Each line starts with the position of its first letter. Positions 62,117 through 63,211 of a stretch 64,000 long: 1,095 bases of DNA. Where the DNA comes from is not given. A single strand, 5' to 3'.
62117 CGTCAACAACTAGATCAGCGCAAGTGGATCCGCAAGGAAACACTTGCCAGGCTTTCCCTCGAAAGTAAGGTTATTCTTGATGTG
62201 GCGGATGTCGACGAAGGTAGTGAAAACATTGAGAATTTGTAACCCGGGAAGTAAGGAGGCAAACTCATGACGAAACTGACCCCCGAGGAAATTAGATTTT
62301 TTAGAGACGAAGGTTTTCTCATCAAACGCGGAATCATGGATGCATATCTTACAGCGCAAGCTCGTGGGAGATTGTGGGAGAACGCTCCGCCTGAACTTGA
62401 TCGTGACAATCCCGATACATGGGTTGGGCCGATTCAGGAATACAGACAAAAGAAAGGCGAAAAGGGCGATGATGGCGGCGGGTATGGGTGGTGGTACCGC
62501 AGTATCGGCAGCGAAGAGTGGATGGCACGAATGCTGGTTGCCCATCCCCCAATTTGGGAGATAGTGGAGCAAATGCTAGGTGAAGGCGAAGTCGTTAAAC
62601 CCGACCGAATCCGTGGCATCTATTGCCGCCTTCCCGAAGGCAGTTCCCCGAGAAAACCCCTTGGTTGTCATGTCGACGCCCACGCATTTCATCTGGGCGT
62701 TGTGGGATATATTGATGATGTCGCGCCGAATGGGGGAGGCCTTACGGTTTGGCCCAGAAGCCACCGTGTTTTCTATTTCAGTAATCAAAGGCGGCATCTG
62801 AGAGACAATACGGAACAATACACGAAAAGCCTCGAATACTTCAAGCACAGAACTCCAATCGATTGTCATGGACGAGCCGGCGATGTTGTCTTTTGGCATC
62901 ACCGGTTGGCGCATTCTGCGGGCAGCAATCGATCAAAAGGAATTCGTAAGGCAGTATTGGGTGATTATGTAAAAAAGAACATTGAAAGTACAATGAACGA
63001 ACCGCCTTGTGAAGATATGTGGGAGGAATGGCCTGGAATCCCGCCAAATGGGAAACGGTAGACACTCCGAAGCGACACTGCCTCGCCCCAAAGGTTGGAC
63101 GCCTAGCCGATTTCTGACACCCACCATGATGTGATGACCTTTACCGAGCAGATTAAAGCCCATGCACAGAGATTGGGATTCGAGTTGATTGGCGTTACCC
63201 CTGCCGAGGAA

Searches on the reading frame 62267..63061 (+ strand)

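Call 9: search_protein_families(library=pfam, proteins=[window:62267-63061:+], max_evalue=0.01)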
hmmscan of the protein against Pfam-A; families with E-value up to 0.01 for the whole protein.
window:62267-63061:+ (264 aa): 1 family
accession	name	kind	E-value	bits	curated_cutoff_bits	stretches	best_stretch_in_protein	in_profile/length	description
PF05721.19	PhyH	-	2.1e-12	48.2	22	1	140-229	124-213/213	Phytanoyl-CoA dioxygenase (PhyH)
